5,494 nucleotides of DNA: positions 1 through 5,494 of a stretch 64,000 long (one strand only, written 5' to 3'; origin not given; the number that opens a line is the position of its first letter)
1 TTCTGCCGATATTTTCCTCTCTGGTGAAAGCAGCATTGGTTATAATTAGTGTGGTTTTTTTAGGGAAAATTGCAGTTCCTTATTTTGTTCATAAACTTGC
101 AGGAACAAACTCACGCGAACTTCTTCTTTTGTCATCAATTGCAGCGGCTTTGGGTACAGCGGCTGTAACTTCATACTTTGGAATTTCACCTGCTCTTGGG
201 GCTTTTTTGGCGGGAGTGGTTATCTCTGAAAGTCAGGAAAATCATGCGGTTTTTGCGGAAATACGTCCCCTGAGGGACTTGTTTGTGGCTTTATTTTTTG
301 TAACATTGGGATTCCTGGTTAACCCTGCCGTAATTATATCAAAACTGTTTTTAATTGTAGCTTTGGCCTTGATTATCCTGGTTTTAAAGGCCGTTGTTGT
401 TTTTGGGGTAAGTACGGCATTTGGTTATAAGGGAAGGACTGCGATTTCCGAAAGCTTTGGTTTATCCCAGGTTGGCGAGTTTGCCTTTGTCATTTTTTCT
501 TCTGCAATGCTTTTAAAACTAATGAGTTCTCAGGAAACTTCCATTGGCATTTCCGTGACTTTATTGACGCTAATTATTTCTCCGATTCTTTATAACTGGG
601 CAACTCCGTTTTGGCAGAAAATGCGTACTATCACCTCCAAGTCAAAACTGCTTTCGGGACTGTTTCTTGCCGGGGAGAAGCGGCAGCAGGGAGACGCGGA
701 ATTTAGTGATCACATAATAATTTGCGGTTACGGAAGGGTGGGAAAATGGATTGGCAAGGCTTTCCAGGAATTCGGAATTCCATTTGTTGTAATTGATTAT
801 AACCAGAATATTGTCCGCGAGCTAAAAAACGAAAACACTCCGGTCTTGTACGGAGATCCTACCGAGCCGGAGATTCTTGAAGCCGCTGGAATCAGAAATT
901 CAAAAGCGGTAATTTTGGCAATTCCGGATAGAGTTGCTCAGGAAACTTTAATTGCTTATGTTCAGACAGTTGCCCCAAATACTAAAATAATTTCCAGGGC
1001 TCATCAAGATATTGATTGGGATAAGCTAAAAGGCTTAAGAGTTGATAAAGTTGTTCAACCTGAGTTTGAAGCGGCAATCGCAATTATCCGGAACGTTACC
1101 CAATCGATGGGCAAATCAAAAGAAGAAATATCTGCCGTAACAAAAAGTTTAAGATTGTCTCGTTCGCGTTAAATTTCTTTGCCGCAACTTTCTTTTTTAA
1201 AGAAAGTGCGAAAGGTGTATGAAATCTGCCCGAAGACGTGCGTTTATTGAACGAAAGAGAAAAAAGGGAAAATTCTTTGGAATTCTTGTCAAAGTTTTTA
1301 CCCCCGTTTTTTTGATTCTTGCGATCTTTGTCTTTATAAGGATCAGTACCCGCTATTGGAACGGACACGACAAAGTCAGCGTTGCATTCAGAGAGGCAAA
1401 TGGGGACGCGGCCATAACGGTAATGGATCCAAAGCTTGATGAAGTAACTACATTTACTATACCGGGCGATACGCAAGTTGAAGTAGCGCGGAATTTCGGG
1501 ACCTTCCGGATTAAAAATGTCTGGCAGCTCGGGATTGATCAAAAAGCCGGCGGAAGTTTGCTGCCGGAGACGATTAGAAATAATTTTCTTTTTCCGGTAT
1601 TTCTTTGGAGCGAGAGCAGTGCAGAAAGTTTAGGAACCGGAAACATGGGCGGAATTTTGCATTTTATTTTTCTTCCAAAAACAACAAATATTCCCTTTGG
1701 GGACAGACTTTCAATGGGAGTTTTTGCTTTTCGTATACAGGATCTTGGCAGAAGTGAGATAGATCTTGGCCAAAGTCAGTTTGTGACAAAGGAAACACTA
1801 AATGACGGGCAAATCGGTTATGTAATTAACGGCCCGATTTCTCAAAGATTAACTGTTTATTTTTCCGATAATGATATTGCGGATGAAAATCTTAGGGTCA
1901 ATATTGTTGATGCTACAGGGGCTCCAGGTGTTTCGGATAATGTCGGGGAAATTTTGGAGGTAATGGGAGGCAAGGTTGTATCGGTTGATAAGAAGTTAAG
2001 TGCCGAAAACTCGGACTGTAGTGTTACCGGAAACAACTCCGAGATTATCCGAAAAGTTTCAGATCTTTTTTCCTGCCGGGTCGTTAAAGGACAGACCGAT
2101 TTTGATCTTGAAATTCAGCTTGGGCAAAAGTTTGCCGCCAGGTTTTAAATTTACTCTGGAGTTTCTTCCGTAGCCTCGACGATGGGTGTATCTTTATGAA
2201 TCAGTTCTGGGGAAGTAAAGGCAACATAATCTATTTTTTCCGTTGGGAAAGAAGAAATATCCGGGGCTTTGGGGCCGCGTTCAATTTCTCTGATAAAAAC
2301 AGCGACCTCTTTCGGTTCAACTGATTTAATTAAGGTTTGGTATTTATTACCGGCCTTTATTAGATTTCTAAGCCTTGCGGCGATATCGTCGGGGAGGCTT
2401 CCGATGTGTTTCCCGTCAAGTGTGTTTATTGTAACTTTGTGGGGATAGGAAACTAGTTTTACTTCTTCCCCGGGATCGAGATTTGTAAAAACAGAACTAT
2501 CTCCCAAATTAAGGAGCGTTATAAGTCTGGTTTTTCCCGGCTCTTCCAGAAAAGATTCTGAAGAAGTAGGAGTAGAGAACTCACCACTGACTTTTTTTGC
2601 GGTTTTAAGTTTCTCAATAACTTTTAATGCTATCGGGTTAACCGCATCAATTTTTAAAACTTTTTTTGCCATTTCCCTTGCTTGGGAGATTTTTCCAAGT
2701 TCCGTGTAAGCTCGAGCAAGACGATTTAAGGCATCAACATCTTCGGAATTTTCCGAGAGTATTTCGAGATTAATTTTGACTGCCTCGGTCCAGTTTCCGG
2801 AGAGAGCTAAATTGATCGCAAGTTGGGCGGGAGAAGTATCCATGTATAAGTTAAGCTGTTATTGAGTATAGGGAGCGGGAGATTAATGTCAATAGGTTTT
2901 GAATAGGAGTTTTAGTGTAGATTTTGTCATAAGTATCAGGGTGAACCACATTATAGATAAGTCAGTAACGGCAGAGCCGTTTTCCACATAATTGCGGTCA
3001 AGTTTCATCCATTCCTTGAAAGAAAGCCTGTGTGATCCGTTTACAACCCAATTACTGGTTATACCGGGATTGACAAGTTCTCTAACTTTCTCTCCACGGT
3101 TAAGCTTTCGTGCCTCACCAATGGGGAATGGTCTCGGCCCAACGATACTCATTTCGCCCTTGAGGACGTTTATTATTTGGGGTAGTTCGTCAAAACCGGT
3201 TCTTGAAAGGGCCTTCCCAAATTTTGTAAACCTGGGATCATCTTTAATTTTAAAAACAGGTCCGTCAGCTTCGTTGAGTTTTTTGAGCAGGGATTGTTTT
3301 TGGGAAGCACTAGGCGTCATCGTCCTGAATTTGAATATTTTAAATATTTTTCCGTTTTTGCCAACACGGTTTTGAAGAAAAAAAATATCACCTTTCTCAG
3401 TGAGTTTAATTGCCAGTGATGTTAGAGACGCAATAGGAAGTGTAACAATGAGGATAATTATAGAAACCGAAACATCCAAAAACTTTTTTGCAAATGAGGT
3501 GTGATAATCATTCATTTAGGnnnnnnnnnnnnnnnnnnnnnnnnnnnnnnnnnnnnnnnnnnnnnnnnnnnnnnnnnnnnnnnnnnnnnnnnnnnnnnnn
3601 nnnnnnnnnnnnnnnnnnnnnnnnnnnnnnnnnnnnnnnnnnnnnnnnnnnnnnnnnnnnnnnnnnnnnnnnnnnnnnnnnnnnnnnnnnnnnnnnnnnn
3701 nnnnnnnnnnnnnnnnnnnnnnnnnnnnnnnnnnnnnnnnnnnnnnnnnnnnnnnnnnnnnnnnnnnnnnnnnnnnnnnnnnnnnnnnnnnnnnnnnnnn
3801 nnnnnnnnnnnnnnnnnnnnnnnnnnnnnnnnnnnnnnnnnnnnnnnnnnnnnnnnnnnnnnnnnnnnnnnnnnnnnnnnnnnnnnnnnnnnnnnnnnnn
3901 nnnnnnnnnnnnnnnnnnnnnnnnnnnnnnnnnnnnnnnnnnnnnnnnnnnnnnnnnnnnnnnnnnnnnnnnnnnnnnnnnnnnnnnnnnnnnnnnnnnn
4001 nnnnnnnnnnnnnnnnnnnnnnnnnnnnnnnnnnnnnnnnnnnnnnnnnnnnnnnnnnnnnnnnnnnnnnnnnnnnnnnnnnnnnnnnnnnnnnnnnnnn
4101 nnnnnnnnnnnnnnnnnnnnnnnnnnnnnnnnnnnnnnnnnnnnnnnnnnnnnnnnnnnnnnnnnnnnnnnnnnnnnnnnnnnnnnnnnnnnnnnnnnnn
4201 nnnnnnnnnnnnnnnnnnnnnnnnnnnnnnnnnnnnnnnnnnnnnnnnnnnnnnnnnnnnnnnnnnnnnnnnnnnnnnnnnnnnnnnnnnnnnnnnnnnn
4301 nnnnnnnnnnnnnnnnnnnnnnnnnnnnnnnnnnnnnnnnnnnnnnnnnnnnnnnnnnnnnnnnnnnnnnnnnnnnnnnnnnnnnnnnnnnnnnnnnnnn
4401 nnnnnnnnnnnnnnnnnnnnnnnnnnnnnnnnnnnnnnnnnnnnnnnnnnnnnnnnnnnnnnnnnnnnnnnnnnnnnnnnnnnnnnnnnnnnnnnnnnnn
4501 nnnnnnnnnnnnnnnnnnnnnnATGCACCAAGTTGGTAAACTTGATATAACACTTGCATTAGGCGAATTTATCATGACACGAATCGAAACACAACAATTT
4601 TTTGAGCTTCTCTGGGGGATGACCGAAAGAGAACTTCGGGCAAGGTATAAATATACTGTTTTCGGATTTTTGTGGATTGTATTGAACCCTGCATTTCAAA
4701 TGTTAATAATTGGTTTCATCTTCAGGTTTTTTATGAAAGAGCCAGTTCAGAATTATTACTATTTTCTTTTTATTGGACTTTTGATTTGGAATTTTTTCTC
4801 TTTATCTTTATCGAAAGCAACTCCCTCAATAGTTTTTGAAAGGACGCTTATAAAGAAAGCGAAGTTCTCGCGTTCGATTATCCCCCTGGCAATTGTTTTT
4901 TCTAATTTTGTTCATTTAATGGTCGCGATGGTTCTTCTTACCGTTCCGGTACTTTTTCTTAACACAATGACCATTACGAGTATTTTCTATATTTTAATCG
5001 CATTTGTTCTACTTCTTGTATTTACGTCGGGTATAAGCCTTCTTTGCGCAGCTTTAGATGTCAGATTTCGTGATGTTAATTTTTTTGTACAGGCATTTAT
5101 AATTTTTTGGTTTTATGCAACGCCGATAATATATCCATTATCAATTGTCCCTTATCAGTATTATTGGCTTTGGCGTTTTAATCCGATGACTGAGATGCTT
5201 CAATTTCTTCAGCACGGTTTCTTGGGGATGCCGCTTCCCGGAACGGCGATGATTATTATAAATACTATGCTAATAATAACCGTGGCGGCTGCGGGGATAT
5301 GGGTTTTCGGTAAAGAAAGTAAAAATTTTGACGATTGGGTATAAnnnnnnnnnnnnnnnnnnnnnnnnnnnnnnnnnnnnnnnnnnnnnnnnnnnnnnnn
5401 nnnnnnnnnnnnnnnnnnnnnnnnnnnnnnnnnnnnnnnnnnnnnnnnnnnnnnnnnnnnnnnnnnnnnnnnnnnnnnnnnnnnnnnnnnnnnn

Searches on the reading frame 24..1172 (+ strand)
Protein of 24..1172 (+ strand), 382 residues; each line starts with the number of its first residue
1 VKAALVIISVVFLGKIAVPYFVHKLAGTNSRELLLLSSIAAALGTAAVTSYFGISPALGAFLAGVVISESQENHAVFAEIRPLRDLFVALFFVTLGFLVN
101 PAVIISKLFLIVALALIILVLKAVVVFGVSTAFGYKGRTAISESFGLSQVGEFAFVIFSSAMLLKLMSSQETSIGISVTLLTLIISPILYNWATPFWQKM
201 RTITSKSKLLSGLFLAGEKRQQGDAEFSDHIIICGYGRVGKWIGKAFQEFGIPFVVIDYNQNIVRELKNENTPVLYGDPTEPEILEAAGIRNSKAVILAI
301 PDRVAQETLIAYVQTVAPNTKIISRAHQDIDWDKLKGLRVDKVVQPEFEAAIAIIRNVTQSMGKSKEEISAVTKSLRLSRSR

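Call 26: search_protein_families(library=pfam, proteins=[window:24-1172:+], max_evalue=0.0001)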
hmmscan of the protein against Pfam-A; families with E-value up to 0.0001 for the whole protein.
window:24-1172:+ (382 aa): 2 families
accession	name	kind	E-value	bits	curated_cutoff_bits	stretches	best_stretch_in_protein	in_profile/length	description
PF00999.27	Na_H_Exchanger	-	4.3e-27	95.4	26.2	1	4-189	177-373/375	Sodium/hydrogen exchanger, transmembrane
PF02254.24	TrkA_N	-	6.3e-27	94.6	23.8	1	231-346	1-116/116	TrkA-N domain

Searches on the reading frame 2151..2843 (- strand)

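Call 26: search_protein_families(library=pfam, proteins=[window:2151-2843:-], max_evalue=0.0001)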
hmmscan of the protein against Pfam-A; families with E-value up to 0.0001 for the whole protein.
window:2151-2843:- (230 aa): 4 families
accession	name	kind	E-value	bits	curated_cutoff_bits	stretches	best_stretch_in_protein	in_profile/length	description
PF14559.12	TPR_19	-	3.9e-07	30.7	25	1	14-71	3-60/68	Tetratricopeptide repeat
PF13374.12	TPR_10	-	5e-06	26.8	27.5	0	37-65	3-31/42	Tetratricopeptide repeat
PF07719.23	TPR_2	-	3.4e-05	24.1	27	0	37-66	2-31/34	Tetratricopeptide repeat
PF13424.12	TPR_12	-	5.7e-05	23.7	30.1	0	8-66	9-75/77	Tetratricopeptide repeat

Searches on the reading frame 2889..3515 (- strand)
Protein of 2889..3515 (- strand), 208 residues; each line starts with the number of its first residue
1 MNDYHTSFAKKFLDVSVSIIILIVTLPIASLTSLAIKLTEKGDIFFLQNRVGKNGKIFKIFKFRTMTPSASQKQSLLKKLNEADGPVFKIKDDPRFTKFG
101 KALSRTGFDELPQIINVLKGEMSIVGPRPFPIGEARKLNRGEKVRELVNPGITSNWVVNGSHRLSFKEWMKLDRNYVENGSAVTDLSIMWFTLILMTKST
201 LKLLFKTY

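Call 26: search_protein_families(library=pfam, proteins=[window:2889-3515:-], max_evalue=0.0001)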
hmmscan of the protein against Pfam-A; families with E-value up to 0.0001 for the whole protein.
window:2889-3515:- (208 aa): 1 family
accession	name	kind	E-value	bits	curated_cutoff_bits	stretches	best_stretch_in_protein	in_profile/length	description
PF02397.22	Bac_transf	-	3.5e-55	186.8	27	1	10-196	1-177/179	Bacterial sugar transferase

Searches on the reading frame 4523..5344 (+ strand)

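Call 26: search_protein_families(library=pfam, proteins=[window:4523-5344:+], max_evalue=0.0001)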
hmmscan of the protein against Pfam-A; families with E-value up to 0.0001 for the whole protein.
window:4523-5344:+ (273 aa): 1 family
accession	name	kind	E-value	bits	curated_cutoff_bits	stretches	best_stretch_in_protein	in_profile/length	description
PF01061.29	ABC2_membrane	-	3.1e-16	60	26.9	1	29-232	2-209/211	ABC-2 type transporter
